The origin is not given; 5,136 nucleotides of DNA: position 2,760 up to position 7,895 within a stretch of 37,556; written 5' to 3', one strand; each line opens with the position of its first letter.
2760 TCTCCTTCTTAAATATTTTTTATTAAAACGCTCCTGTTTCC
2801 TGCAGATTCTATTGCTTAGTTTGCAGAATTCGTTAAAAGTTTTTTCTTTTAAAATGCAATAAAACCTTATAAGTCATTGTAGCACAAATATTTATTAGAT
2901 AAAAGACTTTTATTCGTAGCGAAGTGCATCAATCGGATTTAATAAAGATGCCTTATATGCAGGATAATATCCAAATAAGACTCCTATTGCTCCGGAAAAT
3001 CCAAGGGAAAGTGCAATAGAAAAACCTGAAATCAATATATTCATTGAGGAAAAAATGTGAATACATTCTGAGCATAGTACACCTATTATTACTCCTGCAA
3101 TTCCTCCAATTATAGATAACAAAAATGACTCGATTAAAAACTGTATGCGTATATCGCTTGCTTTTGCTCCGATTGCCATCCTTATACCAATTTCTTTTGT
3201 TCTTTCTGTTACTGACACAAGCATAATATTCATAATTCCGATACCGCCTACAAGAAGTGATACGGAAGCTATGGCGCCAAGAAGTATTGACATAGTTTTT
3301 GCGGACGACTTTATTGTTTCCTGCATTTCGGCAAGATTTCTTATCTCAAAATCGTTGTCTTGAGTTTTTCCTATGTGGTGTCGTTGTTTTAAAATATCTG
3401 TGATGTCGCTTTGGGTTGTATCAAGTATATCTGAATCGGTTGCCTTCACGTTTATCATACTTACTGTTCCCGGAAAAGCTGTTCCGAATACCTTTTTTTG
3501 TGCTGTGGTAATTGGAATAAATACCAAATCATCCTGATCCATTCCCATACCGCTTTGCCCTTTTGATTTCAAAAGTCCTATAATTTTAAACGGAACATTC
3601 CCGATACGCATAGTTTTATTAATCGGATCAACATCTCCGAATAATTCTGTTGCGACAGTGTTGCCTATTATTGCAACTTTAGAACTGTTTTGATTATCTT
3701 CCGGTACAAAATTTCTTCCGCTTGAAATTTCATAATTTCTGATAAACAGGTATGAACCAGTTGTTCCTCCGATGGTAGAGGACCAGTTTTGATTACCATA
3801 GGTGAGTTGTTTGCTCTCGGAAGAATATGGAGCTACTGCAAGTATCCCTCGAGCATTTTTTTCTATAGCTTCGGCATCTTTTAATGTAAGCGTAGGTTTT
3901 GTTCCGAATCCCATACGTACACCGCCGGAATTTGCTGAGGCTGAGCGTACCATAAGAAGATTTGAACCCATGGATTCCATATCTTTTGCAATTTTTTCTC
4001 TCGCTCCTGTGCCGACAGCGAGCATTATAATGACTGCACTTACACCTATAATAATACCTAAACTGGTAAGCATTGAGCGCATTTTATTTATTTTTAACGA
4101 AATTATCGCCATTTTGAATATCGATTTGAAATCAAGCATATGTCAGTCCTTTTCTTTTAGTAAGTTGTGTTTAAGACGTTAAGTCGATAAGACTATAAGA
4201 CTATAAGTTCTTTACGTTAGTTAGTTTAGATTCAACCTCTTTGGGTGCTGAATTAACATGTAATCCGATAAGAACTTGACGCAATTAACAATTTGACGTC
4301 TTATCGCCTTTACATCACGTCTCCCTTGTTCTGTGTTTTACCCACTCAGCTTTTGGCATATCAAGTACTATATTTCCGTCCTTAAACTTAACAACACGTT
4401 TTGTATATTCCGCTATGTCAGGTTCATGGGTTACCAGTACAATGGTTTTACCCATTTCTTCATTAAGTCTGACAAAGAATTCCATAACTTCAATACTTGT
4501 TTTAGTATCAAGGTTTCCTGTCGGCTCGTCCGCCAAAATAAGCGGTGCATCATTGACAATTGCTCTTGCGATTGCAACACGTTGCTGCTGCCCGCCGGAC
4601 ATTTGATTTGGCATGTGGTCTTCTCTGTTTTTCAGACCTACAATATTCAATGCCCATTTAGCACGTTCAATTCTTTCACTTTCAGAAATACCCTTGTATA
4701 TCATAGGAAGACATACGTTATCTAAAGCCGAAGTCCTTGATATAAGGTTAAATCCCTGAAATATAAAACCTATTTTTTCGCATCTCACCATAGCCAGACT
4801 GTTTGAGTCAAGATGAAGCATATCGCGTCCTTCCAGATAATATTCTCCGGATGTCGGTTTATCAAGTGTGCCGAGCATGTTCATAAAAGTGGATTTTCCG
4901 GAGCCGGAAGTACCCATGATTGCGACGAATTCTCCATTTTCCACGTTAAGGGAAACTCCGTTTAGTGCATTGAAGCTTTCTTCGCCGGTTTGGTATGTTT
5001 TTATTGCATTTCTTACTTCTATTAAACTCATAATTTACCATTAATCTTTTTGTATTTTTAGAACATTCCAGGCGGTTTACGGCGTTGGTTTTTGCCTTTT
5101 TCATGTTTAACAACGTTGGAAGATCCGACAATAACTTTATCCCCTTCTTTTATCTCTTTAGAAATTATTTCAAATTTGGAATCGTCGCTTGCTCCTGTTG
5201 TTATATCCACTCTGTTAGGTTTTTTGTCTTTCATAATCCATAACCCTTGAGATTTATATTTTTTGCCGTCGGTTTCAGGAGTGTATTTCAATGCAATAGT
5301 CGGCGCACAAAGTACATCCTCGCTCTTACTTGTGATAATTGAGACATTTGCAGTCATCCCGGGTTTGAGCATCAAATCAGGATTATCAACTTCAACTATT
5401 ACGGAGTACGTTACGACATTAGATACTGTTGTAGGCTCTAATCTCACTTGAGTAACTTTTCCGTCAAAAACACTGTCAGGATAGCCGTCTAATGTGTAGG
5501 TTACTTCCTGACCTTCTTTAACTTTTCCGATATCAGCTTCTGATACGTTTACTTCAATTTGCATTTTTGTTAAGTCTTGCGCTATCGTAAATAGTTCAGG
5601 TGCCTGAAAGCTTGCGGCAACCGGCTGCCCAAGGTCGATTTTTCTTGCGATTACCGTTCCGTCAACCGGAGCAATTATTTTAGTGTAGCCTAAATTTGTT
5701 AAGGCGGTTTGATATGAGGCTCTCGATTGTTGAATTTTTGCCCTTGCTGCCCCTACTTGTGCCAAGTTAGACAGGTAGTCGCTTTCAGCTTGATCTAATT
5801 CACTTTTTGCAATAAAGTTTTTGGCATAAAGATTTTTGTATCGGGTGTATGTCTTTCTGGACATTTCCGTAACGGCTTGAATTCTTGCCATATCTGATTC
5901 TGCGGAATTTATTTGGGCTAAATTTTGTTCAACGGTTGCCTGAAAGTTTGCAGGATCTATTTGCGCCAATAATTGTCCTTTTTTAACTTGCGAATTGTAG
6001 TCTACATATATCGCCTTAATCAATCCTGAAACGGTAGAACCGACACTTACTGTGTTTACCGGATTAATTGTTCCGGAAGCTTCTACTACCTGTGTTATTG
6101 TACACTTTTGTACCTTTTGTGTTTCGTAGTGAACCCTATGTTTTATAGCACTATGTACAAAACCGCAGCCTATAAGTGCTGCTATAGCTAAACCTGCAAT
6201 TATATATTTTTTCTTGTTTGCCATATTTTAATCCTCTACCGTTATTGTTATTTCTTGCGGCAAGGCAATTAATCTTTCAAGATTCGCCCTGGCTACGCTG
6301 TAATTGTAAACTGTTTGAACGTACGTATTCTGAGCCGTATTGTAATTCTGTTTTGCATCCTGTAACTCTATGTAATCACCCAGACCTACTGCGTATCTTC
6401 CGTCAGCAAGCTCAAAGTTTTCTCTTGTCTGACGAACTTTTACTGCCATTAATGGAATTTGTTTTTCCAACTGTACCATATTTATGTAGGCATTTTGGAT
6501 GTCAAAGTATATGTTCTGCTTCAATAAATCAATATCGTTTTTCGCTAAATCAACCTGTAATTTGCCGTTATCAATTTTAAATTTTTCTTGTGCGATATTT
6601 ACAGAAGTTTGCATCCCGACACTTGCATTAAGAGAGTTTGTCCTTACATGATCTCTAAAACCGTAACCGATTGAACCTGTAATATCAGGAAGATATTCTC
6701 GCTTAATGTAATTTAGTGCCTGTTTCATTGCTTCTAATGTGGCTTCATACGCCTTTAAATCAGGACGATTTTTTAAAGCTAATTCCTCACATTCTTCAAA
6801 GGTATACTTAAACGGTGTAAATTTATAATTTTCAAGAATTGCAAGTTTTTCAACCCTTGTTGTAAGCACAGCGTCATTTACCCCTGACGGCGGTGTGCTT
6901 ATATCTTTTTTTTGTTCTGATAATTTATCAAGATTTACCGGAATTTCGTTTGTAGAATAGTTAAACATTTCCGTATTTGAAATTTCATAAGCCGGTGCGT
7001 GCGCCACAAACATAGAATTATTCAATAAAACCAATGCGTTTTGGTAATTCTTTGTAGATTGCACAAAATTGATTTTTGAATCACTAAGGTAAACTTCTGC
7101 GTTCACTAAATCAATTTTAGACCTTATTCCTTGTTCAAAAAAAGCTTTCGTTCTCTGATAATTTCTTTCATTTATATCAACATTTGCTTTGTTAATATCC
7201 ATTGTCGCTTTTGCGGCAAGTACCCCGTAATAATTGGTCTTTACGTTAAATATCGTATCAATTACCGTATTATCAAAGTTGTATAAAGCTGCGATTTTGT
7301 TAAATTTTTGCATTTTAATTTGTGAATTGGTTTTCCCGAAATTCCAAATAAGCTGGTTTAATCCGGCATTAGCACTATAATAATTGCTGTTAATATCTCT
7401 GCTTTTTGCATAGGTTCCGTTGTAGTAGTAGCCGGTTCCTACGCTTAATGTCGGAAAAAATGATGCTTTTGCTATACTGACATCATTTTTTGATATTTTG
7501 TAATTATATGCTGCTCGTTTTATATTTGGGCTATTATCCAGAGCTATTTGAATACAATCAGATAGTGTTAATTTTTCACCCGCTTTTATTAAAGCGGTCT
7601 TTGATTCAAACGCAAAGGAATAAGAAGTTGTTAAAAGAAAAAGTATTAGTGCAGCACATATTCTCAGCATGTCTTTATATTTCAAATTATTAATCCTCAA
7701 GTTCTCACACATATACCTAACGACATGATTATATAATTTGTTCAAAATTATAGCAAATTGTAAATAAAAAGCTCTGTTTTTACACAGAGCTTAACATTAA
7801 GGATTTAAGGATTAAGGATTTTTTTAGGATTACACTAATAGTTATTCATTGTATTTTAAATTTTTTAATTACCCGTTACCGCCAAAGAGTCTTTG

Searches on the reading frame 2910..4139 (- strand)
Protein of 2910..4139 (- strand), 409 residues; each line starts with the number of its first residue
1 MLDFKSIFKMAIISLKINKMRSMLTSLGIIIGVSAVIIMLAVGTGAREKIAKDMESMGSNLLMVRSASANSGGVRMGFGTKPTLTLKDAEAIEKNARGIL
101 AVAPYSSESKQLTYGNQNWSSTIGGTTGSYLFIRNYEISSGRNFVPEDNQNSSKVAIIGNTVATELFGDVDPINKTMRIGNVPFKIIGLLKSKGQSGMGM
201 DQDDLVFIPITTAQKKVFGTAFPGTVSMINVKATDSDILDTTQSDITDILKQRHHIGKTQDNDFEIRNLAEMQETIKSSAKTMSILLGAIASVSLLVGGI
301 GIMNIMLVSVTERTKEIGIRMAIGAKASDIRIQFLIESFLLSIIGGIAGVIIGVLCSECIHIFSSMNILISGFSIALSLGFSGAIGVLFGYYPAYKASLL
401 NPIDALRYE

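Call 79: search_protein_families(library=pfam, proteins=[window:2910-4139:-], max_evalue=0.001)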
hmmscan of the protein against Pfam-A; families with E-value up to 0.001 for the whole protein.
window:2910-4139:- (409 aa): 2 families
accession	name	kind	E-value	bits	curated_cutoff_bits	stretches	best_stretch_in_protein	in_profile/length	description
PF12704.14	MacB_PCD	-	3e-49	168.6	27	1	22-248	1-206/207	MacB-like periplasmic core domain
PF02687.27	FtsX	-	1.1e-19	71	25.5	1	289-401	2-119/120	FtsX-like permease C-terminal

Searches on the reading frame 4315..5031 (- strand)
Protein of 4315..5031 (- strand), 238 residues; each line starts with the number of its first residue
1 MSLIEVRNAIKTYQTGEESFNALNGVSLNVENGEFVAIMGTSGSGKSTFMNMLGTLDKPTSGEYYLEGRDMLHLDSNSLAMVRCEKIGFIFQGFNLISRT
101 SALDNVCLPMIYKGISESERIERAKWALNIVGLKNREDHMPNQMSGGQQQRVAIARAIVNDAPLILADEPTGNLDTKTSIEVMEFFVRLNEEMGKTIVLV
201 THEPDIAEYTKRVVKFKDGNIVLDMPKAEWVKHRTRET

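Call 79: search_protein_families(library=pfam, proteins=[window:4315-5031:-], max_evalue=0.001)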
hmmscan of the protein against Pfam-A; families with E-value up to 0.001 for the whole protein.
window:4315-5031:- (238 aa): 3 families
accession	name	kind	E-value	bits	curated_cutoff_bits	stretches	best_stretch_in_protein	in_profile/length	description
PF00005.33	ABC_tran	-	2.6e-32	112.7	25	1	23-171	1-136/137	ABC transporter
PF02463.25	SMC_N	-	2.3e-05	24.4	40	1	33-215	24-210/220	RecF/RecN/SMC N terminal domain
PF13304.12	AAA_21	-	0.00077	20.1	27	0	142-204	236-300/304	AAA domain, putative AbiEii toxin, Type IV TA system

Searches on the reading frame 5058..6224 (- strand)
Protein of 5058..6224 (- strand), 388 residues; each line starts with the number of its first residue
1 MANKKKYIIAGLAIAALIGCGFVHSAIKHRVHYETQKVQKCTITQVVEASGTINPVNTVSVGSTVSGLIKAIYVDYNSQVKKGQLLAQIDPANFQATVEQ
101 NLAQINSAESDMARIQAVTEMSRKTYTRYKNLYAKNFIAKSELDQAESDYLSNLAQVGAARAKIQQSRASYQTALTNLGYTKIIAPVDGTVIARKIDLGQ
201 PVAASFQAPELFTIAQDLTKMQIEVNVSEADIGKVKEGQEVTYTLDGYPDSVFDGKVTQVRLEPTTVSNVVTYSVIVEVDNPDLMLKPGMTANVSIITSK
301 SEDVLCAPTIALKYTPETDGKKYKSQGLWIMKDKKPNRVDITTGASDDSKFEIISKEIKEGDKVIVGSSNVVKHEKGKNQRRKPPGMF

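Call 79: search_protein_families(library=pfam, proteins=[window:5058-6224:-], max_evalue=0.001)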
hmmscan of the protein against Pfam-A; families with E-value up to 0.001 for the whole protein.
window:5058-6224:- (388 aa): 3 families
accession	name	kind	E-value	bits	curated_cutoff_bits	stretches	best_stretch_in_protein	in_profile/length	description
PF16576.10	HlyD_D23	-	7.7e-25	87.9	30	1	45-292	4-214/214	Barrel-sandwich domain of CusB or HlyD membrane-fusion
PF13437.12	HlyD_3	-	1.5e-18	67.9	22.2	1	183-289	2-106/106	HlyD family secretion protein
PF13533.13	Biotin_lipoyl_2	-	1.3e-06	28.6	29.8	1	61-90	3-32/32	Biotin-lipoyl like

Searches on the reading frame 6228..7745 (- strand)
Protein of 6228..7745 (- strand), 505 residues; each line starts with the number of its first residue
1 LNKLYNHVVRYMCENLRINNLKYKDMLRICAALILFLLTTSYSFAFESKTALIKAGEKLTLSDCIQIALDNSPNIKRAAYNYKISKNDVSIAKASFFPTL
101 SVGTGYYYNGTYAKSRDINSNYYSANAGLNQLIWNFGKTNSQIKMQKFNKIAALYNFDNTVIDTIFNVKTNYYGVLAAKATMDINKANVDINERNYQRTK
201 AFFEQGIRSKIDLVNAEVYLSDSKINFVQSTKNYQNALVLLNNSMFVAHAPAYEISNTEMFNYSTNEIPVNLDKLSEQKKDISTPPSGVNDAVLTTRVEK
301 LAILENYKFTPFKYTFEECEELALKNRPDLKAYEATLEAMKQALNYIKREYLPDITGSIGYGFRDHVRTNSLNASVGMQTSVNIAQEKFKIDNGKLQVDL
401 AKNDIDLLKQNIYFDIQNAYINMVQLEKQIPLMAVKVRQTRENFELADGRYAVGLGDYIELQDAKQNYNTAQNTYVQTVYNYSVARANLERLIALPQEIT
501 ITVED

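Call 53: search_protein_families(library=pfam, proteins=[window:6228-7745:-], max_evalue=0.01)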
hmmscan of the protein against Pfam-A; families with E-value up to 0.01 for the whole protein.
window:6228-7745:- (505 aa): 1 family
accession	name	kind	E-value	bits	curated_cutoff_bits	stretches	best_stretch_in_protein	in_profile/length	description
PF02321.23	OEP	-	1.7e-68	230.5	22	2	61-243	1-184/187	Outer membrane efflux protein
